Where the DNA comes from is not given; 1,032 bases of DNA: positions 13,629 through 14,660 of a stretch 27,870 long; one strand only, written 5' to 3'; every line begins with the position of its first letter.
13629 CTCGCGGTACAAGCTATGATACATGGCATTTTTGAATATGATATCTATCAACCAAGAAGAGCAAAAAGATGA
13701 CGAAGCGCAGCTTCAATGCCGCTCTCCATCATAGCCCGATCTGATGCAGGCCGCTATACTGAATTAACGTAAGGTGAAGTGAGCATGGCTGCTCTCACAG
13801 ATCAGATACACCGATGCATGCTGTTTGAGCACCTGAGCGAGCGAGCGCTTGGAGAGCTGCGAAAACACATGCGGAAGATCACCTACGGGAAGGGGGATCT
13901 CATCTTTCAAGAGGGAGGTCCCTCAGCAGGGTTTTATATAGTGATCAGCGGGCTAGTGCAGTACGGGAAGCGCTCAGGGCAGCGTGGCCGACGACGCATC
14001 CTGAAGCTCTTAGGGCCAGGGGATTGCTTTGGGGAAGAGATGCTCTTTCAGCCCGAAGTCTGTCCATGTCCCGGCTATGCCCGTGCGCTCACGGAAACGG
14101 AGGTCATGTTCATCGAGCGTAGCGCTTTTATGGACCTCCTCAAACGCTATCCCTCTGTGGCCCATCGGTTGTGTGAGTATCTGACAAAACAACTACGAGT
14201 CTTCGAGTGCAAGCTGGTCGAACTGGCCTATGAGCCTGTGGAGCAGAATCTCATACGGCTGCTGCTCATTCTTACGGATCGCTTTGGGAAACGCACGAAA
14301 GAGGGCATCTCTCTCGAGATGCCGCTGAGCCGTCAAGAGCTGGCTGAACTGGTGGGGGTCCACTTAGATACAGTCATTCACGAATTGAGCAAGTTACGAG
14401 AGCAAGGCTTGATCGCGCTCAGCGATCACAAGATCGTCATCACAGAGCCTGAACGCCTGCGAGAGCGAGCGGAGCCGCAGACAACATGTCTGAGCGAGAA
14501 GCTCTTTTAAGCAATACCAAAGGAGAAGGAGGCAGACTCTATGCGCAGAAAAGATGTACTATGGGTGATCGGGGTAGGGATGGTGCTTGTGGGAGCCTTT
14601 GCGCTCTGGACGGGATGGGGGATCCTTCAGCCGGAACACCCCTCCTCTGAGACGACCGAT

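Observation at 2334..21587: Recurrent tandem Crp/Fnr-type operator pairs, 22 bp apart, in front of seven putative transcription units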

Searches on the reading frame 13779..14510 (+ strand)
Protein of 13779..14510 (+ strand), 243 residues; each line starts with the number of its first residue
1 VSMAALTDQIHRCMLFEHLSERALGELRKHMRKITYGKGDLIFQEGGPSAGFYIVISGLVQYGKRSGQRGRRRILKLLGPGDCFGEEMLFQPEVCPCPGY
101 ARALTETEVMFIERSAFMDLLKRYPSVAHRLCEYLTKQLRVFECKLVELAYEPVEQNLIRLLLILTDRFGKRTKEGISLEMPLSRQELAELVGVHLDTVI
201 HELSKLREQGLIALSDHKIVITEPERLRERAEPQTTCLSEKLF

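Call 5: search_protein_families(library=pfam, proteins=[window:13779-14510:+])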
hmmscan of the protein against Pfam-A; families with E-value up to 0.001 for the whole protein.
window:13779-14510:+ (243 aa): 4 families
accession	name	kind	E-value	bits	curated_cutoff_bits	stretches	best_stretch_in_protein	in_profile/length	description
PF00027.35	cNMP_binding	-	1.8e-20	73.2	27.5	1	35-124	3-89/89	Cyclic nucleotide-binding domain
PF13545.12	HTH_Crp_2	-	8e-15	55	27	1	158-229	3-69/70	Crp-like helix-turn-helix domain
PF00325.26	Crp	-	4.2e-05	23.6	21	1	182-212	2-32/32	Bacterial regulatory proteins, crp family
PF06969.22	HemN_C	-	0.00074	20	24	0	182-227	20-66/67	HemN C-terminal domain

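Call 22: find_related_loci(query=window:13779-14510:+, collection=genome_contigs, flank=1500)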
Query window:13779-14510:+ (243 aa) in genome_contigs; peptide patterns used: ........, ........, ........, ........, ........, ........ (x = any residue, [..] = any of these).
73 stretches matched a pattern; 10 encode a relative of the query (tblastn E <= 1e-3); 10 distinct loci.
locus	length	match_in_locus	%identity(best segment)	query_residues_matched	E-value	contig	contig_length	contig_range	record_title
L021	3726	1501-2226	86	2-243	1e-132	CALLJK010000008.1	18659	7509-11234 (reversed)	MAG: Candidatus Bipolaricaulota bacterium isolate S1_Bin_METABAT__319_1 genome assembly, contig: c_000000001853, whole g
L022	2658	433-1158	85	2-243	2e-133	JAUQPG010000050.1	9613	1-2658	MAG: Candidatus Bipolaricaulota bacterium isolate GXS.bins.134.201912 NODE_5410_length_9613_cov_514.973540, whole genome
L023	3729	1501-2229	83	1-243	2e-125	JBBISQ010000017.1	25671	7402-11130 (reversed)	MAG: Candidatus Fraserbacteria bacterium isolate CYF170214_bin_377 NODE_1547_length_25671_cov_51.6465, whole genome shot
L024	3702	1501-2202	80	10-243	5e-125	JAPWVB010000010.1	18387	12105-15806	MAG: Candidatus Acetothermia bacterium isolate RSWS18 scaffold_445_c1, whole genome shotgun sequence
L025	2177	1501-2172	85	2-225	3e-118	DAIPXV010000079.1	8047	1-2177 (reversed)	MAG TPA_asm: Candidatus Bipolaricaulota bacterium isolate CTOTU1357 NODE_736_length_8047_cov_4.092467, whole genome shot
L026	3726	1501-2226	72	1-243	1e-114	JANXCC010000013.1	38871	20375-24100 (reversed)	MAG: Candidatus Bipolaricaulota bacterium isolate SKYB55 NODE_13_length_38871_cov_119.489277, whole genome shotgun seque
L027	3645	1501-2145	80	29-243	4e-110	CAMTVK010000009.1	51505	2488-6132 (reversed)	MAG: Candidatus Fraserbacteria bacterium isolate G05_MAG_00009 genome assembly, contig: G05_MAG_00009_000000000006, whol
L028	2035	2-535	85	66-243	5e-103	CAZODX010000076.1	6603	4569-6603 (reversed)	MAG TPA_asm: uncultured Thermotogae bacterium isolate binchicken_co71_26 genome assembly, contig: NODE_5275_length_6603_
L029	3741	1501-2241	57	1-243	2e-86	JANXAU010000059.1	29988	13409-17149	MAG: Candidatus Bipolaricaulota bacterium isolate SKYB132 k141_269042, whole genome shotgun sequence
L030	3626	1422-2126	57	9-243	5e-85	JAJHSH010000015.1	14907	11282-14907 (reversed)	MAG: Candidatus Acetothermia bacterium isolate NSHQ14B.2017.Bin6 k141_51461, whole genome shotgun sequence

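Call 29: search_solved_structures(query=window:13779-14510:+, show_alignments=2, max_evalue=1e-8)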
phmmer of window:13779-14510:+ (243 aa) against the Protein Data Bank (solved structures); distinct sequences matched with E-value up to 1e-8: 57.
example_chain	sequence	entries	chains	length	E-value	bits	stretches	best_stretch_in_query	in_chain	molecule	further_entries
3d0s_A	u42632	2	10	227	4.2e-30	108.5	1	10-231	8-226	TRANSCRIPTIONAL REGULATORY PROTEIN | PROBABLE TRANSCRIPTIONAL REGULATORY PROTEIN (PROBABLY CRP/ FNR-FAMILY)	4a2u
3mzh_A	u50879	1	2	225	4.8e-30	108.3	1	10-231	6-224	PROBABLE TRANSCRIPTIONAL REGULATORY PROTEIN (PROBABLY CRP/FNR-FAMILY)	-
3i54_A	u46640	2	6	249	5.1e-30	108.2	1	9-231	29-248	Transcriptional regulator, Crp/Fnr family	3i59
3h3u_A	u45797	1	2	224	5.1e-30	108.2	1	10-231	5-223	PROBABLE TRANSCRIPTIONAL REGULATORY PROTEIN (PROBABLY CRP/FNR-FAMILY)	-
4byy_A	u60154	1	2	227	2.6e-26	96.1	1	8-231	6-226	TRANSCRIPTIONAL REGULATOR, CRP/FNR FAMILY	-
3r6s_A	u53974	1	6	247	2.7e-26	96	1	6-231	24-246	transcription regulator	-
4cyd_A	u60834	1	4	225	3.5e-26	95.7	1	10-231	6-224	PROBABLE TRANSCRIPTION REGULATOR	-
7ets_A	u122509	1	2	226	1.7e-22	83.6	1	14-232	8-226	Crp/Fnr family transcriptional regulator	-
4ev0_A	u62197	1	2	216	2.1e-18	70.2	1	24-229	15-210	Transcription regulator, Crp family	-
2gau_A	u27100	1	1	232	4.3e-17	65.9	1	23-231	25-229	transcriptional regulator, Crp/Fnr family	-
2pqq_A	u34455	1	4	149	6.3e-15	58.8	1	7-149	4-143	Putative transcriptional regulator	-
2xgx_A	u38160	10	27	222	6.5e-15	58.8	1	24-229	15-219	GLOBAL NITROGEN REGULATOR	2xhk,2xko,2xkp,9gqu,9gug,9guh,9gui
1o3s_A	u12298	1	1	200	1.3e-13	54.5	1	38-220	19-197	CATABOLITE GENE ACTIVATOR PROTEIN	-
4i09_A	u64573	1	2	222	1.9e-13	54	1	36-221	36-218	Catabolite gene activator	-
3dkw_A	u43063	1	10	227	2e-13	53.9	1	14-227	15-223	DNR protein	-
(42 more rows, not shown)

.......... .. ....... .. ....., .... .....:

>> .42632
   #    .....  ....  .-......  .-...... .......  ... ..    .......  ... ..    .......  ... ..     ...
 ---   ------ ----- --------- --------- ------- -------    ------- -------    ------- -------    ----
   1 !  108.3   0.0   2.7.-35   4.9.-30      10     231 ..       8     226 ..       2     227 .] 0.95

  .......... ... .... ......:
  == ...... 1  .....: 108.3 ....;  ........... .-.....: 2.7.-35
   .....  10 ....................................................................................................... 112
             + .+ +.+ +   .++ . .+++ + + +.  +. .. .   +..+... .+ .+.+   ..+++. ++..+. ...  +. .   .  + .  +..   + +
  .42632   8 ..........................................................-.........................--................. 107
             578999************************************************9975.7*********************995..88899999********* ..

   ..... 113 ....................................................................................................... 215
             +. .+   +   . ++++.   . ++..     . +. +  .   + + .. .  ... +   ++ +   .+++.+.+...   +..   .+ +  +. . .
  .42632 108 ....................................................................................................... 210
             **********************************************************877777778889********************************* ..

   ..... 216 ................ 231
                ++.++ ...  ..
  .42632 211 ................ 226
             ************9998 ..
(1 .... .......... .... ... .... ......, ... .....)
